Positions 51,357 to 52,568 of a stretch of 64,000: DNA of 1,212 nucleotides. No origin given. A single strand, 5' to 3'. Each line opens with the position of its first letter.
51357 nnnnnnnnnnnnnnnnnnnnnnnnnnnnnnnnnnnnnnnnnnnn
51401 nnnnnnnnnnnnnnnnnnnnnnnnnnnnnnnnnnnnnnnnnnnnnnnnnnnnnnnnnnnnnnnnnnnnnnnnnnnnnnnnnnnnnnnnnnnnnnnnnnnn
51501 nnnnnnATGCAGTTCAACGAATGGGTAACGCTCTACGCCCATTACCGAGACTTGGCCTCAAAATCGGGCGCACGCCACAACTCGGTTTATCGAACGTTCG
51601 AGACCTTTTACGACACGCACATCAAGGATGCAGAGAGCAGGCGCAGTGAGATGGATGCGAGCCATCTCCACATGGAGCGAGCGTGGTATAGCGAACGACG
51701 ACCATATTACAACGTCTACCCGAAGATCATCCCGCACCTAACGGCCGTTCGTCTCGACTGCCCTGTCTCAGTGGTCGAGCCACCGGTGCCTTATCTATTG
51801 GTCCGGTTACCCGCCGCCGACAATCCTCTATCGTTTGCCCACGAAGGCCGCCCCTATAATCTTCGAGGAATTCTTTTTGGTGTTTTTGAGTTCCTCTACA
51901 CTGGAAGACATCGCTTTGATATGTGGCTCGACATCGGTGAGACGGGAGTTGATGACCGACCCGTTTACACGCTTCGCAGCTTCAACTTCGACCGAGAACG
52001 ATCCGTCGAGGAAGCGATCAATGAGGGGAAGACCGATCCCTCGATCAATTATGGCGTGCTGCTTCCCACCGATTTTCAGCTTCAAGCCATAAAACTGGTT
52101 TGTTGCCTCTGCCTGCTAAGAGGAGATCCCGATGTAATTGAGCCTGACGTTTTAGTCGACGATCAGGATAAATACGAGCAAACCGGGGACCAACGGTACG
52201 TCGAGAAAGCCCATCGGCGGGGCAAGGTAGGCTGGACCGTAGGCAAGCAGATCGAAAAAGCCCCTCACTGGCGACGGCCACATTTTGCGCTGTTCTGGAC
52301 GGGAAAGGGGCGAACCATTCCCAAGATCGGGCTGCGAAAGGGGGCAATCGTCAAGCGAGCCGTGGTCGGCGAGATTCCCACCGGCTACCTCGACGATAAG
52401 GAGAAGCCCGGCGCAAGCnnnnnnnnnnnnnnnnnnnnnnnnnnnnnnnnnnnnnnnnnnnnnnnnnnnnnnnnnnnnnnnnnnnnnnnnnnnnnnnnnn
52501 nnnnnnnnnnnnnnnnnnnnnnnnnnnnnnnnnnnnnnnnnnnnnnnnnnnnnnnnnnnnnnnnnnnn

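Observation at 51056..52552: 1.5-kb apparently lower-GC insertion bounded by collinear imperfect terminal inverted repeats, with RNA plus protein cargo and no known transposase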

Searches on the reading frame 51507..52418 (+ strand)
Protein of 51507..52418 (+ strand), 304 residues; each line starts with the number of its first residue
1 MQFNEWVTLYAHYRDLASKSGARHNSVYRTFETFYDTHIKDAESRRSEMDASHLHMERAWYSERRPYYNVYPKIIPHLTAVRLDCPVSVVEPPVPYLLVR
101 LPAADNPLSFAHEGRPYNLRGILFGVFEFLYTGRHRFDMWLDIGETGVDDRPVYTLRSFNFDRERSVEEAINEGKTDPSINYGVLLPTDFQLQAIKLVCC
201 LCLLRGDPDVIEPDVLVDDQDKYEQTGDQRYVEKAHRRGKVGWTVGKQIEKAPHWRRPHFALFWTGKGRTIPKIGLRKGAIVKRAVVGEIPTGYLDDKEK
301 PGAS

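Call 8: search_protein_families(library=pfam, proteins=[window:51507-52418:+], max_evalue=10)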
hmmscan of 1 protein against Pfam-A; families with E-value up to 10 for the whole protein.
window:51507-52418:+ (304 aa): 0 families

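Call 9: search_protein_families(library=ncbifam, proteins=[window:51507-52418:+], max_evalue=10)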
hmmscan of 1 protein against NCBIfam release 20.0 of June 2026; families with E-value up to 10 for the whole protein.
window:51507-52418:+ (304 aa): 0 families

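Call 10: search_protein_families(library=padloc, proteins=[window:51507-52418:+], max_evalue=10)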
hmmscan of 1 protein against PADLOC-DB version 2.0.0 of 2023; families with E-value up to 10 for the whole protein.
window:51507-52418:+ (304 aa): 0 families

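Call 11: search_protein_families(library=phrogs, proteins=[window:51507-52418:+], max_evalue=10)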
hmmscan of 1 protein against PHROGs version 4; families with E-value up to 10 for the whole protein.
window:51507-52418:+ (304 aa): 1 family
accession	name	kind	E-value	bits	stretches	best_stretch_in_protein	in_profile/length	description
phrog_6160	-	unknown function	0.25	11.7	1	247-269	279-301/322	-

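Call 12: find_homologous_proteins(query=window:51507-52418:+, max_evalue=0.001)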
Query window:51507-52418:+ (304 aa): 171 proteins with E <= 0.001 among 567 candidates; the best 120 are listed.
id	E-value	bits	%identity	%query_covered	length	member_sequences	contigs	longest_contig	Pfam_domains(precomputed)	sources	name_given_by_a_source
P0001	1.0e-211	720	100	100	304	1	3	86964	PF26125.1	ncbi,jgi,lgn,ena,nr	ncbi:MAG TPA: hypothetical protein VMV10_30010 [Pirellulales bacterium]|nr:hypothetical protein [Pir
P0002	2.2e-93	331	51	99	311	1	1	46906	-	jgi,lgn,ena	jgi:hypothetical protein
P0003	1.0e-90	322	53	97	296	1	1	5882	PF26125.1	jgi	jgi:hypothetical protein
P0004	1.8e-75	272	43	98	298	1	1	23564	-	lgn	-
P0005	2.2e-70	256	42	97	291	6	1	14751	-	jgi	jgi:hypothetical protein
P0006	2.5e-68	249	43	94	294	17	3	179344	-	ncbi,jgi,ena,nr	ncbi:MAG: hypothetical protein GXX96_36025 [Planctomycetaceae bacterium]|nr:hypothetical protein [Pl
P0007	1.2e-67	246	42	94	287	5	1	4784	PF26125.1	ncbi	ncbi:MAG: hypothetical protein ABIP48_33060, partial [Planctomycetota bacterium]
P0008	1.8e-67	246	43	99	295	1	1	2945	-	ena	-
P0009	4.4e-67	245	45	87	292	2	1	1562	PF26125.1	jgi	jgi:hypothetical protein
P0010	1.1e-66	243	42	90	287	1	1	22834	PF26125.1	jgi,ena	-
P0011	1.3e-66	243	43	87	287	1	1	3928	PF26125.1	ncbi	-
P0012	1.3e-66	243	42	94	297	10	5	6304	-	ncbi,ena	-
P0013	2.8e-66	242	41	94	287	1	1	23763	-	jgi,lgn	jgi:hypothetical protein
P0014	2.8e-66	242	43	97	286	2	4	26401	-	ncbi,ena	-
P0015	3.0e-66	242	42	97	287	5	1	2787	-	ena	-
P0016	4.0e-66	242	42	97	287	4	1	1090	PF26125.1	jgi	jgi:hypothetical protein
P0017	6.0e-66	241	43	97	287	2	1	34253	PF26125.1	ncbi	-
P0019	7.5e-66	241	43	94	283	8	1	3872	PF26125.1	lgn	-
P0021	1.0e-65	240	42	94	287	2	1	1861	PF26125.1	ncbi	-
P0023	1.4e-65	240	42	90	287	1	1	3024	PF26125.1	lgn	-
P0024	1.7e-65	239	41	97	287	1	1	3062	PF26125.1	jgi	jgi:hypothetical protein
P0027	4.7e-65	238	43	97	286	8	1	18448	PF26125.1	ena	-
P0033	4.9e-64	235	41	97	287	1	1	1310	PF26125.1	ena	-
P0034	5.0e-64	235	42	94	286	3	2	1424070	PF26125.1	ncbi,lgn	-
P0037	7.6e-64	234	42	93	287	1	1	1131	PF26125.1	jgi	jgi:hypothetical protein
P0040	2.0e-63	233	40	97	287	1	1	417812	-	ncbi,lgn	-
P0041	2.5e-63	232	40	98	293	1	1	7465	PF26125.1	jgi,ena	-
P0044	5.4e-63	231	44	80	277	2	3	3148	PF26125.1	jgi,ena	-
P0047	1.3e-62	230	44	86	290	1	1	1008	PF26125.1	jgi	jgi:hypothetical protein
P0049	2.0e-62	229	46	78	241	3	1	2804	PF26125.1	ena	-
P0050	2.1e-62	229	39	97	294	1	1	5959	PF26125.1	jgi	-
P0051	2.3e-62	229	40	97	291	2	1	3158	PF26125.1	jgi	jgi:hypothetical protein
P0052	2.8e-62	229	40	94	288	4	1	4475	PF26125.1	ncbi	-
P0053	3.1e-62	229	44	93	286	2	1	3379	PF26125.1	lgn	-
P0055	4.0e-62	228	40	93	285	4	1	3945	PF26125.1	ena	-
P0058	1.0e-61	227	39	97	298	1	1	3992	PF26125.1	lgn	-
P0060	1.6e-61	226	40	94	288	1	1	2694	PF26125.1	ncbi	-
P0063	3.7e-61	225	41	94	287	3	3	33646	PF26125.1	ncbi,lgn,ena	-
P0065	1.3e-60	223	41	94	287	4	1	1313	PF26125.1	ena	-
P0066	2.0e-60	223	43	94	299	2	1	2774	PF26125.1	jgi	jgi:hypothetical protein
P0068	1.5e-59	220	40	94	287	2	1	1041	PF26125.1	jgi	jgi:hypothetical protein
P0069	1.8e-59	220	41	97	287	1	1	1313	PF26125.1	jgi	jgi:hypothetical protein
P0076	1.7e-54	203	47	71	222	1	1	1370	PF26125.1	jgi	-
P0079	1.1e-53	201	37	98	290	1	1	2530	PF26125.1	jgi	jgi:hypothetical protein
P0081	3.5e-52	196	36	97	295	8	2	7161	PF26125.1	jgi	jgi:hypothetical protein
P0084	1.5e-50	190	36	94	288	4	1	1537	PF26125.1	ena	-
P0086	5.3e-49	185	37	97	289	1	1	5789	PF26125.1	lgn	-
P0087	9.5e-48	181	37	98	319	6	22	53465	PF26125.1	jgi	jgi:hypothetical protein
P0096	1.8e-43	167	37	98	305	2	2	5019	PF26125.1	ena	-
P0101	1.3e-41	161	34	99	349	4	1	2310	PF26125.1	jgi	-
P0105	4.3e-40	156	34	100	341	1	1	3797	PF26125.1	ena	-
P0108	3.1e-38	150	36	84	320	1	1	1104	PF26125.1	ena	-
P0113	8.6e-38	148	34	99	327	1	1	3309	PF26125.1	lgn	-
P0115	4.3e-37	146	33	97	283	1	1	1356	PF26125.1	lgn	-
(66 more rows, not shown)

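Call 16: search_protein_families(library=pfam, proteins=[P0003, P0007, P0017, P0034, P0087, P0063], max_evalue=1)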
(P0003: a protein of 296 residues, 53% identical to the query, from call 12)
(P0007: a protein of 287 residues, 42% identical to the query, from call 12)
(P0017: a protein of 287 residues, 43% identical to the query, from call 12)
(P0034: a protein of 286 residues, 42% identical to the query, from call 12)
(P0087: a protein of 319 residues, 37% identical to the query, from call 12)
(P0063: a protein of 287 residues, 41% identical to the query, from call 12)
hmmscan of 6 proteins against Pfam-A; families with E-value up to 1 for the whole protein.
P0003 (296 aa): 0 families

P0007 (287 aa): 0 families

P0017 (287 aa): 0 families

P0034 (286 aa): 0 families

P0087 (319 aa): 0 families

P0063 (287 aa): 0 families

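Call 17: find_encoding_contigs(protein=P0001, flank=10000, max_places=4)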
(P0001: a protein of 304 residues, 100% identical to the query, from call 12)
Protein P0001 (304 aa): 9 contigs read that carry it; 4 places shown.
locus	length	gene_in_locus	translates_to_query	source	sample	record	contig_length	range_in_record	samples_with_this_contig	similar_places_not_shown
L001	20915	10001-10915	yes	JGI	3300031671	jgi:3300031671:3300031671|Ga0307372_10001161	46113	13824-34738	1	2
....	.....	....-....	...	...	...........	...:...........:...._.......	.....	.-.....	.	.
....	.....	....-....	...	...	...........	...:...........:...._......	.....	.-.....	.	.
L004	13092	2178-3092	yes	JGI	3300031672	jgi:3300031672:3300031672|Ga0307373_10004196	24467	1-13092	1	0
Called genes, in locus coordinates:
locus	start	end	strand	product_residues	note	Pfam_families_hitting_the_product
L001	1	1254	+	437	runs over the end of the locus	PF01546:Peptidase_M20, PF07687:M20_dimer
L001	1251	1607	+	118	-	-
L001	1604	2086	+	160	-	-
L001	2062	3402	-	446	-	PF00919:UPF0004, PF04055:Radical_SAM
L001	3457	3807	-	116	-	PF02617:ClpS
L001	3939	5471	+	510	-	PF01546:Peptidase_M20, PF07687:M20_dimer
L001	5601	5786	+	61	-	-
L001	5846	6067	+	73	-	PF09720:Unstab_antitox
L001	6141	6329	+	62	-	PF07927:HicA_toxin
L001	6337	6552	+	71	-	PF15919:HicB_lk_antitox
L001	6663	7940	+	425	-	PF02403:Seryl_tRNA_N, PF00587:tRNA-synt_2b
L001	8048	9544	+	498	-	PF01541:GIY-YIG (weak), PF27096:UvrC_M, PF02151:UVR, PF08459:UvrC_RNaseH_dom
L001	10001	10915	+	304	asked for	PF26125:AcrVA2-like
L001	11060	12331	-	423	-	PF00109:ketoacyl-synt, PF02801:Ketoacyl-synt_C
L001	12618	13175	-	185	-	PF12464:Mac, PF00132:Hexapep, PF14602:Hexapep_2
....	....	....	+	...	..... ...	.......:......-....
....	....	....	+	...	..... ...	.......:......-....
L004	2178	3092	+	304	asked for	PF26125:AcrVA2-like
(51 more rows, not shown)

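Call 18: search_solved_structures(query=window:51507-52418:+, max_evalue=10, show_alignments=2)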
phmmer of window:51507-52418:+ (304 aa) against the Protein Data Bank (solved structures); distinct sequences matched with E-value up to 10: 0.

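Call 20: search_solved_structures(query=A1, max_evalue=10, show_alignments=2)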
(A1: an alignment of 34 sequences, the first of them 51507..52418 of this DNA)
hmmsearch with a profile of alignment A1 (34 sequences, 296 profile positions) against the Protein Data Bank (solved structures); distinct sequences matched with E-value up to 10: 0.

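Call 21: find_related_loci(query=A1, collection=genome_contigs, flank=4000)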
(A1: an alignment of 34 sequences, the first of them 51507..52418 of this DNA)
Query A1 (304 aa) in genome_contigs; peptide patterns used: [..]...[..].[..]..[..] (x = any residue, [..] = any of these).
35 stretches matched a pattern; 27 encode a relative of the query (tblastn E <= 1e-3); 27 distinct loci.
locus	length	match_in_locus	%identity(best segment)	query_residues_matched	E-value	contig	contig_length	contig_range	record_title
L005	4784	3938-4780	42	10-295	2e-74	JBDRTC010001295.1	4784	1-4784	MAG: Planctomycetota bacterium isolate MEGAHIT-group-3.47 k141_558503, whole genome shotgun sequence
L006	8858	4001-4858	42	1-296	2e-74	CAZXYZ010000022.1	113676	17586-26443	MAG TPA_asm: uncultured Pirellulaceae bacterium isolate binchicken_co16_356 genome assembly, contig: NODE_266_length_113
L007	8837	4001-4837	43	10-294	6e-74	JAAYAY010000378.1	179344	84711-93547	MAG: Planctomycetaceae bacterium isolate AS06rmzACSIP_219 645045_AS06, whole genome shotgun sequence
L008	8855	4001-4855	43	1-294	3e-73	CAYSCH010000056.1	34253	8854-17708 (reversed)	MAG TPA_asm: uncultured Planctomycetaceae bacterium isolate SRP263991_co4_486 genome assembly, contig: NODE_1398_length_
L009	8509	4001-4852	40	10-299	8e-72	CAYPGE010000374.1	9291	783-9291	MAG TPA_asm: uncultured Pirellulaceae bacterium isolate binchicken_co111_480 genome assembly, contig: NODE_16425_length_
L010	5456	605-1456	42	1-294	1e-71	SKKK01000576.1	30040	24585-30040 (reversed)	MAG: Planctomycetaceae bacterium isolate CSSed162cmA_153 CSSed16-2cmA-2136, whole genome shotgun sequence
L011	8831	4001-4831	43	10-296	1e-71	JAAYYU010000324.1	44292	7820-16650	MAG: Candidatus Anammoximicrobium sp. isolate AS06rmzACSIP_251 482434_AS06, whole genome shotgun sequence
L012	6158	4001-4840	42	19-299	3e-71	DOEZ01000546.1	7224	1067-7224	MAG TPA_asm: Planctomycetaceae bacterium isolate UBA11386 contig_30146, whole genome shotgun sequence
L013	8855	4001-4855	41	1-294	8e-71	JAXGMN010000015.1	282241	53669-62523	MAG: Thermoguttaceae bacterium isolate AnMBR.bin233 bin233_15, whole genome shotgun sequence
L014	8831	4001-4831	42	10-296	2e-70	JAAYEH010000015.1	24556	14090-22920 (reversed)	MAG: Rhodopirellula sp. isolate AS06rmzACSIP_8 21121_AS06, whole genome shotgun sequence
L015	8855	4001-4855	40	1-294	1e-69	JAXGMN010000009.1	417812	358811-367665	MAG: Thermoguttaceae bacterium isolate AnMBR.bin233 bin233_9, whole genome shotgun sequence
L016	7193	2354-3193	40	10-294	9e-68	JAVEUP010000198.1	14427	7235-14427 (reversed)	MAG: Thermoguttaceae bacterium isolate BF2_50 NODE_2221_length_14427_cov_3.594849_Biofilm2, whole genome shotgun sequenc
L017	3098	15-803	43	32-294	4e-68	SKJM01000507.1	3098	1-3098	MAG: Planctomycetales bacterium isolate CSSed162cmA_102R1 CSSed16-2cmA-189524, whole genome shotgun sequence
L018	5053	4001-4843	41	10-296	8e-68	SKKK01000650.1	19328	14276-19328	MAG: Planctomycetaceae bacterium isolate CSSed162cmA_153 CSSed16-2cmA-6141, whole genome shotgun sequence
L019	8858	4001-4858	39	7-294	3e-67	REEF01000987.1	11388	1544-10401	MAG: Planctomycetaceae bacterium isolate PLM2.Bin2 NODE_7494_length_11388_cov_8.24936, whole genome shotgun sequence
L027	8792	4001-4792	43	28-294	1e-66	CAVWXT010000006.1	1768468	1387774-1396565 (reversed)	MAG: uncultured Planctomycetaceae bacterium isolate MFD03726.bin.2.145 genome assembly, contig: contig_20397, whole geno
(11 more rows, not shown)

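Call 24: find_encoding_contigs(protein=P0002, flank=6000, max_places=3)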
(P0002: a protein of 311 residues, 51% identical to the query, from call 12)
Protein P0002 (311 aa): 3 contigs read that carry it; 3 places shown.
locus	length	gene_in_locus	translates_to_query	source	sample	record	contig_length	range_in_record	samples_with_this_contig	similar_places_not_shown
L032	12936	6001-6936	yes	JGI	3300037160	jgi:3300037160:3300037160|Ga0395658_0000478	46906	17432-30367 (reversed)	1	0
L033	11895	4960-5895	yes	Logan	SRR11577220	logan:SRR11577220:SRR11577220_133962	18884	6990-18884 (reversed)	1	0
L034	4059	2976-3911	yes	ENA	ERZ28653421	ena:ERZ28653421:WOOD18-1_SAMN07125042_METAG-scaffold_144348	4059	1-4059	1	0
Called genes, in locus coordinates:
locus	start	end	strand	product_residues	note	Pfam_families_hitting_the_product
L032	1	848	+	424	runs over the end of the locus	PF20247:DUF6602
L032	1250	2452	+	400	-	PF00589:Phage_integrase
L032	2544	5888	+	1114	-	PF02384:N6_Mtase, PF18135:Type_ISP_C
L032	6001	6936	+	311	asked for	-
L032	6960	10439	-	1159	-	PF02463:SMC_N (faint), PF13175:AAA_15 (faint), PF13476:AAA_23, PF13514:AAA_27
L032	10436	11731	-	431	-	PF00149:Metallophos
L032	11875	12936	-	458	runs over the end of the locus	PF27312:BilD_N, PF00899:ThiF (weak)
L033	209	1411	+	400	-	PF00589:Phage_integrase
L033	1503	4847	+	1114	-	PF02384:N6_Mtase, PF18135:Type_ISP_C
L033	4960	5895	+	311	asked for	-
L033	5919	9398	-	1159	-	PF02463:SMC_N (faint), PF13175:AAA_15 (weak), PF13476:AAA_23, PF13514:AAA_27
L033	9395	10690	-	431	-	PF00149:Metallophos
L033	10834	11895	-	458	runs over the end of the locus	PF27312:BilD_N, PF00899:ThiF (weak)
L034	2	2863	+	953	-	?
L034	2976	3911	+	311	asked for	-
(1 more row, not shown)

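Call 25: find_encoding_contigs(protein=P0003, flank=6000, max_places=3)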
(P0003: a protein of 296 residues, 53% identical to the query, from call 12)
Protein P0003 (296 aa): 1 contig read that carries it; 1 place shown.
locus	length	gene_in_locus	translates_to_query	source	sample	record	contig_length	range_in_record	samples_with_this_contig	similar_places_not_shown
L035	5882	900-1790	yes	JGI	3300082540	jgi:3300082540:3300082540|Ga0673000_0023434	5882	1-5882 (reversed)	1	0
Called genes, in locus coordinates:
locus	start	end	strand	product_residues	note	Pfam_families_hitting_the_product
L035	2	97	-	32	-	?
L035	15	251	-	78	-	-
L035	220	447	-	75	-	-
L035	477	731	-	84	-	-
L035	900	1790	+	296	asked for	PF26125:AcrVA2-like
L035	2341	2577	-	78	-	-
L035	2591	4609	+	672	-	PF00326:Peptidase_S9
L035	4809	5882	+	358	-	?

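Call 26: find_encoding_contigs(protein=P0004, flank=6000, max_places=3)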
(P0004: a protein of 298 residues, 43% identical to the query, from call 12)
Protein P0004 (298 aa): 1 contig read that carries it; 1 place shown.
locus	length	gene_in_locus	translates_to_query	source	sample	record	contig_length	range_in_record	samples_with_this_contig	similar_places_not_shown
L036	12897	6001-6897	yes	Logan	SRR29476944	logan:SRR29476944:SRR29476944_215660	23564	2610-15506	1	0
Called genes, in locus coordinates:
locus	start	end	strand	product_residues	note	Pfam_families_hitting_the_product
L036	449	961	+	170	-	PF13392:HNH_3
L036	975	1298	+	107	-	-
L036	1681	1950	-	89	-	-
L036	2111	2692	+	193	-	-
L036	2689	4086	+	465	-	PF06508:QueC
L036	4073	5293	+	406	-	PF12844:HTH_19 (weak), PF13560:HTH_31, PF01381:HTH_3, PF06114:Peptidase_M78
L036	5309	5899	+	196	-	PF11848:DUF3368 (weak)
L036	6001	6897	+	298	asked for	-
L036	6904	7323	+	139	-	-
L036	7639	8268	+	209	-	-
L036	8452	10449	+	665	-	PF07693:KAP_NTPase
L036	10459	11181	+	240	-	PF28083:QatB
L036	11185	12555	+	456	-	-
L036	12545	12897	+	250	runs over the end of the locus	PF01026:TatD_DNase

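Call 35: find_encoding_contigs(protein=P0006, flank=8000, max_places=2)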
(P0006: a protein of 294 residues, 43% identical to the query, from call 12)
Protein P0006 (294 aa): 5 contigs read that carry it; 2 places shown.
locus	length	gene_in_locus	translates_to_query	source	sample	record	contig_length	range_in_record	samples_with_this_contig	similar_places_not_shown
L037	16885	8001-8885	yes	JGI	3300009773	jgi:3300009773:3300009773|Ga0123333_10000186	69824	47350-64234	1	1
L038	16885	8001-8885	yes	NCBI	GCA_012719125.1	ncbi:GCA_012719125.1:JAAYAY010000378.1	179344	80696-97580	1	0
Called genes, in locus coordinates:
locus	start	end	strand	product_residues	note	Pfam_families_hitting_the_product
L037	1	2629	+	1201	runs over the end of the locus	PF00271:Helicase_C (weak)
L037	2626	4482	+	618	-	PF09369:MZB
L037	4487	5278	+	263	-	PF13091:PLDc_2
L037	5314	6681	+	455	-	PF04326:SLFN_AlbA_2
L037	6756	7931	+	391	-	PF13676:TIR_2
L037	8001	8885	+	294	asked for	-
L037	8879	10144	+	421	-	-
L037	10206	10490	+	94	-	-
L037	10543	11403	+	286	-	-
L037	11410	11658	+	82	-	-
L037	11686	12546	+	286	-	PF26125:AcrVA2-like (weak)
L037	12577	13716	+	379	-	PF00293:NUDIX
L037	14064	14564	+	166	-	-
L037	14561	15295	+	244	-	PF18754:Nmad3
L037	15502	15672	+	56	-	-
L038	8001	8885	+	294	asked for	-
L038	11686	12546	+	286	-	PF26125:AcrVA2-like (weak)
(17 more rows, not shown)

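Call 36: find_encoding_contigs(protein=P0087, flank=6000, max_places=6)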
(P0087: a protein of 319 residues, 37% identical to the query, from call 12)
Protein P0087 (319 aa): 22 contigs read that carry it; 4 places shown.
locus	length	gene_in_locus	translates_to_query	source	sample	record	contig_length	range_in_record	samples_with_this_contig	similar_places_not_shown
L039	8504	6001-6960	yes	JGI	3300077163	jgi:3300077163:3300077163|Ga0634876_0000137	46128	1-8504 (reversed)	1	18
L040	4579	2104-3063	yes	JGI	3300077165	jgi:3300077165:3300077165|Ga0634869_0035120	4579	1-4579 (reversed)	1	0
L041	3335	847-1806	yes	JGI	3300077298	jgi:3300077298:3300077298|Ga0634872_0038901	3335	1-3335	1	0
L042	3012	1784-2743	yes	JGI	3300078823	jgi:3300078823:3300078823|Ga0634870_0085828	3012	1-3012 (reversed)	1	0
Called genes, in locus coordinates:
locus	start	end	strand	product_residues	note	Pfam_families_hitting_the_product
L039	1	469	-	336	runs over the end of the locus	-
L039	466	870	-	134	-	PF12844:HTH_19, PF13560:HTH_31, PF01381:HTH_3, PF07022:Phage_CI_repr (weak), PF13443:HTH_26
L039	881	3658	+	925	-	PF13304:AAA_21 (weak), PF13175:AAA_15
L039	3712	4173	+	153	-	PF05728:UPF0227 (faint), PF12697:Abhydrolase_6 (weak)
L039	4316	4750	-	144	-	PF13360:PQQ_2 (weak)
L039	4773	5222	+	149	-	-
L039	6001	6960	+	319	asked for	PF26125:AcrVA2-like (weak)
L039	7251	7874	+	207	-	-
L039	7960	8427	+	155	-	-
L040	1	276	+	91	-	?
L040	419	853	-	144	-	PF13360:PQQ_2 (weak)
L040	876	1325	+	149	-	-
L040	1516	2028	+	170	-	-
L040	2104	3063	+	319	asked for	PF26125:AcrVA2-like (weak)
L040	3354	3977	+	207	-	-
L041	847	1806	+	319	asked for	PF26125:AcrVA2-like (weak)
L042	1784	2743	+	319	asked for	PF26125:AcrVA2-like (weak)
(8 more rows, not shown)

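Call 43: predict_structure(alignment_id=A1)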
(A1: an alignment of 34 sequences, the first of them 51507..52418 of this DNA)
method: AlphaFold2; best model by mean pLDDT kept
length: 304 residues; sequences in the alignment: 34
mean_pLDDT: 87.4   pTM: 0.84
mean pLDDT of the five models: 87.4, 86.6, 86.5, 84.0, 81.3
residues with pLDDT >= 90: 208; 70-90: 54; 50-70: 19; < 50: 23
segments of 3 or more residues with pLDDT < 50: 252-255, 281-284, 286-299
pLDDT, mean of each block of 10 residues (from residue 1): 97 95 88 97 94 96 97 95 91 95 97 97 91 86 95 91 82 73 90 95 94 97 97 97 91 59 90 80 45 45 51
secondary structure, 60 per line:
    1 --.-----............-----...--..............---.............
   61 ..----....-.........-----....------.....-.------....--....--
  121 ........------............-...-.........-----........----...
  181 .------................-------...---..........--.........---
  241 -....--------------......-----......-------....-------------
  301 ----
elements in order: H9-20 H31-44 H48-62 E67-70 H72-80 E96-100 E109-112 E115-118 E121-128 E135-146 E152-160 H167-173 H178-181 H188-203 E211-213 H217-226 H229-237 E242-245 E260-265 E271-276 H284-287
